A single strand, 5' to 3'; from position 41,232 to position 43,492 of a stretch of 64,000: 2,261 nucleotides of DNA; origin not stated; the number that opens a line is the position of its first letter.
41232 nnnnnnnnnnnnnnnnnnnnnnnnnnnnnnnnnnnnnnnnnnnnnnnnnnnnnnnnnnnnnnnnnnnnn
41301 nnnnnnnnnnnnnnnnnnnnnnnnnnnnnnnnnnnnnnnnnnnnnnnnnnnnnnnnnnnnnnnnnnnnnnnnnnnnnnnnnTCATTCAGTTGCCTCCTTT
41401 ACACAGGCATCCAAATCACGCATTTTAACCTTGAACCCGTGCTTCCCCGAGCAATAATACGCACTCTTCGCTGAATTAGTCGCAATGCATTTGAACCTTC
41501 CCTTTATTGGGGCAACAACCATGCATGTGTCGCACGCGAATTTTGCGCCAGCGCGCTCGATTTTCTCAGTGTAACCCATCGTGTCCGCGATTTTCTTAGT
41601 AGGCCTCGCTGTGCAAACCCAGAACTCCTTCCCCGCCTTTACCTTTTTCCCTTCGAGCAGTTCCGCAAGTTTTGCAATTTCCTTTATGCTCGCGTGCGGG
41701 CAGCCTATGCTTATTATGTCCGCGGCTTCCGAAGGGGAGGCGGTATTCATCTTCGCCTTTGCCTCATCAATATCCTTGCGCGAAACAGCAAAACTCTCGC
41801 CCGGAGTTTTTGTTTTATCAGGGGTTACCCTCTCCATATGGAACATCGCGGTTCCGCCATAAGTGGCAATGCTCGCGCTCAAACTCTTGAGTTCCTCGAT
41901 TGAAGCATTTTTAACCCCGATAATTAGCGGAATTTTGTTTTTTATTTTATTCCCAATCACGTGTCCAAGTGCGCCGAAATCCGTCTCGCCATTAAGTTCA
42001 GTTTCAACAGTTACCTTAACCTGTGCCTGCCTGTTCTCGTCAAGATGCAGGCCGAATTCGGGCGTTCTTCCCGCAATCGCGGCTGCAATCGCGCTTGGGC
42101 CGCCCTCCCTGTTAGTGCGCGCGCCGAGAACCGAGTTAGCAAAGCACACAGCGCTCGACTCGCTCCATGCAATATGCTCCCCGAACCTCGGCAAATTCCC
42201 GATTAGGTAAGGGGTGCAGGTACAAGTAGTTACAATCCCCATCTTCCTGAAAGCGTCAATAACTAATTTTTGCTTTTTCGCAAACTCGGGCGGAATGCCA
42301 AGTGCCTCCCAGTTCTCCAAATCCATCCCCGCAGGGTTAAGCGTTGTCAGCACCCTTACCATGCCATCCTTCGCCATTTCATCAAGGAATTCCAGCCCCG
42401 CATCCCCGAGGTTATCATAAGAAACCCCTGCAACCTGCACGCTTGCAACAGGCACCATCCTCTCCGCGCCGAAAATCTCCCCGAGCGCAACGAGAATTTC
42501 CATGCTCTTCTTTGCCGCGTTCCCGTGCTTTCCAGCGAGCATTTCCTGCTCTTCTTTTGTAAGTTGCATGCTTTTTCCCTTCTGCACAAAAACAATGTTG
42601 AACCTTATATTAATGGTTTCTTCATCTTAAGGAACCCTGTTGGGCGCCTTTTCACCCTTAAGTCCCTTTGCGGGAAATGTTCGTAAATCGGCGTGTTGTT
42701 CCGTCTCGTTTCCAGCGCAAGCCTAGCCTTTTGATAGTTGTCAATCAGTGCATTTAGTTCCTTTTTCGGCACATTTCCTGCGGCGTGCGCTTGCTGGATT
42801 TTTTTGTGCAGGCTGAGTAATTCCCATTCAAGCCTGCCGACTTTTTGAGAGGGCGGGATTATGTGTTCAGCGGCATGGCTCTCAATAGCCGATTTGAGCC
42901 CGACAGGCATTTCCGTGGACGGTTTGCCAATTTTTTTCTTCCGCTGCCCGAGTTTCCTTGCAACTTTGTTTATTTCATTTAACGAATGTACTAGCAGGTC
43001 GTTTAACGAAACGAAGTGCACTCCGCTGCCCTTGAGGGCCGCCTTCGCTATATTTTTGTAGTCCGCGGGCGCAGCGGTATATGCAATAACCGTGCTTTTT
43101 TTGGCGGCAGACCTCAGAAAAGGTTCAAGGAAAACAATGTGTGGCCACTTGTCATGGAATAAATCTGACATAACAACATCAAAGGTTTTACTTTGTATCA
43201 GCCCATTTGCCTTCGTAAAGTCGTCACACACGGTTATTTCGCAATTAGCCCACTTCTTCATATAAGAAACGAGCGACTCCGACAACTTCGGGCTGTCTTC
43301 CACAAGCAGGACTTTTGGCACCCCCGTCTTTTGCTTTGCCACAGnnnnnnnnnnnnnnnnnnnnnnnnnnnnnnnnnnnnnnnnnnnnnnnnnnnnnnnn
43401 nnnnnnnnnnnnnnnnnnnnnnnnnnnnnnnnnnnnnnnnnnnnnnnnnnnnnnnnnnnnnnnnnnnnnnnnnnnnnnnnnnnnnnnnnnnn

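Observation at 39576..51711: Complete alternative (trans-anhydromevalonate phosphate) mevalonate pathway in one co-directional gene string, mixing archaeal and bacterial-type enzymes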

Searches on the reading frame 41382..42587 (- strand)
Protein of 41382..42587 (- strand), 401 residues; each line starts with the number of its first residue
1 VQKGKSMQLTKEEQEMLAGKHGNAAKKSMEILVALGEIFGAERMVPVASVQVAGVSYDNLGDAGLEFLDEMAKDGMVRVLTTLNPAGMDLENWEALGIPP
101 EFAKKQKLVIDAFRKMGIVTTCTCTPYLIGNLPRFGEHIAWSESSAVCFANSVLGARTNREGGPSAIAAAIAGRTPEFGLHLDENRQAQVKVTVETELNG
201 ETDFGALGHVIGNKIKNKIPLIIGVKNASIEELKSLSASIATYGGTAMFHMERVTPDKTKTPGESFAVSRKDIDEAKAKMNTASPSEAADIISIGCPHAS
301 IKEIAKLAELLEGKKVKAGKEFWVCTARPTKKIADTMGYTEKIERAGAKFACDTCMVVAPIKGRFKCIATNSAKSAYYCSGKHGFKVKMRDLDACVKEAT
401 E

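Call 3: search_protein_families(library=pfam, proteins=[window:41382-42587:-])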
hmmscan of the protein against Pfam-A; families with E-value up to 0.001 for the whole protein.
window:41382-42587:- (401 aa): 1 family
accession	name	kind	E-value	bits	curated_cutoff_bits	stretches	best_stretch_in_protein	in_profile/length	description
PF04412.18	AcnX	-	4.3e-159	529.9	31.5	1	7-397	1-400/400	Aconitase X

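Call 5: search_protein_families(library=ncbifam, proteins=[window:41382-42587:-])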
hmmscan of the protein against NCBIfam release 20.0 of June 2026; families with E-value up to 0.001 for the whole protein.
window:41382-42587:- (401 aa): 1 family
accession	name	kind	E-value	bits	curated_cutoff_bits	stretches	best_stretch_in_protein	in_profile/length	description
NF051439.1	C3LHypDHLhpIPSEAE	equivalog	1.3e-90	304.4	700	1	4-400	141-544/555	cis-3-hydroxy-L-proline dehydratase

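Call 15: search_solved_structures(query=window:41382-42587:-, max_evalue=0.00001, show_alignments=1)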
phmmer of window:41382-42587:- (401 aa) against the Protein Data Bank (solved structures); distinct sequences matched with E-value up to 0.00001: 4.
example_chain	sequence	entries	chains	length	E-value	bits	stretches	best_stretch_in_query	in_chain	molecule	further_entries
7cnr_A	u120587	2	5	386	3.7e-110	372.1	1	7-399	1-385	DUF521 domain-containing protein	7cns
7d2r_A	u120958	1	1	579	4.6e-59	204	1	7-399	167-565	cis-3-hydroxy-L-proline dehydratase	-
7cnq_A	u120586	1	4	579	2e-57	198.6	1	7-399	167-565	cis-3-hydroxy-L-proline dehydratase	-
7cnp_A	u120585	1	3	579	2e-57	198.6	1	7-399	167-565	cis-3-hydroxy-L-proline dehydratase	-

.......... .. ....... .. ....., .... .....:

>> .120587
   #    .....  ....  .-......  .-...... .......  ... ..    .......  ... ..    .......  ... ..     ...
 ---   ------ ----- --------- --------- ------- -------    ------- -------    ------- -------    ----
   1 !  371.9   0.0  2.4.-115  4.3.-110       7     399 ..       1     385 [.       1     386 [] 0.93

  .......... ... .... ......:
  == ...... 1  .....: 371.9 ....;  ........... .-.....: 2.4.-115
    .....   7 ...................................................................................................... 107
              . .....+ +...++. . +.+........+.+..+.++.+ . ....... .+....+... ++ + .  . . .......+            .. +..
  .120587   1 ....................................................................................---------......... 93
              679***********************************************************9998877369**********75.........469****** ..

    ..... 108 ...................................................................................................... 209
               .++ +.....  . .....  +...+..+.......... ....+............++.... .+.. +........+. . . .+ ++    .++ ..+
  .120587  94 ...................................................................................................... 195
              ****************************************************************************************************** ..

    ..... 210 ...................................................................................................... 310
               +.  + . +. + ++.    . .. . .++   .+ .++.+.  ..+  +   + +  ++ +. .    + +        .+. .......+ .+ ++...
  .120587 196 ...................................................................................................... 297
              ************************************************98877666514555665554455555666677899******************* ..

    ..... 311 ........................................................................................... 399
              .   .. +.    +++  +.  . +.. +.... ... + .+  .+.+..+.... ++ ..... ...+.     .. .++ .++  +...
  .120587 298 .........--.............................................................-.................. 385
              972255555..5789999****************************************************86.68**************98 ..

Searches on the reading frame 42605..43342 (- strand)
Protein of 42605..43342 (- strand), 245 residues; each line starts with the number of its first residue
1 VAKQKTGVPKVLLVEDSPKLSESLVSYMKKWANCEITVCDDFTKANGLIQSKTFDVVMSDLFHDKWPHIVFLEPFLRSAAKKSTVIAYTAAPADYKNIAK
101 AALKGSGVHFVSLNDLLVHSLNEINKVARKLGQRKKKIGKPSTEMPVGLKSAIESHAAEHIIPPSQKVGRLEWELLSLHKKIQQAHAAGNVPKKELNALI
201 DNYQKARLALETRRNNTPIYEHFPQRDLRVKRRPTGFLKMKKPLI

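Call 3: search_protein_families(library=pfam, proteins=[window:42605-43342:-])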
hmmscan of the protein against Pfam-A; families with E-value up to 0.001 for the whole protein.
window:42605-43342:- (245 aa): 1 family
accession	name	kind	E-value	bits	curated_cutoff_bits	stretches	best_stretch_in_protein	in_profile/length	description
PF00072.30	Response_reg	-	3.4e-05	24.4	30.2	1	11-91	1-79/111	Response regulator receiver domain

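Call 5: search_protein_families(library=ncbifam, proteins=[window:42605-43342:-])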
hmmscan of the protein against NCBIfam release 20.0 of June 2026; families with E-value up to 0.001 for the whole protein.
window:42605-43342:- (245 aa): 1 family
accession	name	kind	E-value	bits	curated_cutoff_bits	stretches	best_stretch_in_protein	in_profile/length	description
NF052596.1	RR_EAL_PvrR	equivalog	0.00041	19.1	580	1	10-75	5-70/398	response regulator cyclic di-GMP phosphodiesterase PvrR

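Call 11: find_homologous_proteins(query=window:42605-43342:-, max_evalue=0.001)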
Query window:42605-43342:- (245 aa): 1 proteins with E <= 0.001 among 734 candidates.
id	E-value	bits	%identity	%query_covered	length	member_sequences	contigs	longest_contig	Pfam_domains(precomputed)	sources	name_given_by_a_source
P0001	2.5e-158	543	100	100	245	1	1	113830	-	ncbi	ncbi:MAG: response regulator [Candidatus Diapherotrites archaeon]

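Call 12: find_encoding_contigs(protein=P0001, flank=10000, max_places=4)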
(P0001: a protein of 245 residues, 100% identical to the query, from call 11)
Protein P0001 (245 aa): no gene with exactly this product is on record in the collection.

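Call 48: predict_structure(protein=window:42605-43342:-)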
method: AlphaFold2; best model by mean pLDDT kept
length: 245 residues; sequences in the alignment: 1
mean_pLDDT: 52.7   pTM: 0.33
mean pLDDT of the five models: 52.7, 50.6, 50.3, 45.9, 43.0
residues with pLDDT >= 90: 4; 70-90: 38; 50-70: 66; < 50: 137
segments of 3 or more residues with pLDDT < 50: 1-6, 17-21, 60-110, 112-116, 134-168, 216-245
pLDDT, mean of each block of 10 residues (from residue 1): 47 57 57 65 63 59 39 47 47 45 45 49 53 46 37 35 39 76 78 89 83 52 30 36 34
secondary structure, 60 per line:
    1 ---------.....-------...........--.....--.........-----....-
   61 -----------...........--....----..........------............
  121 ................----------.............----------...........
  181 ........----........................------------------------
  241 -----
elements in order: E10-14 H22-32 E35-39 H42-50 E56-59 H72-82 E85-88 H93-102 E109-112 H113-136 H147-159 H170-188 H193-216
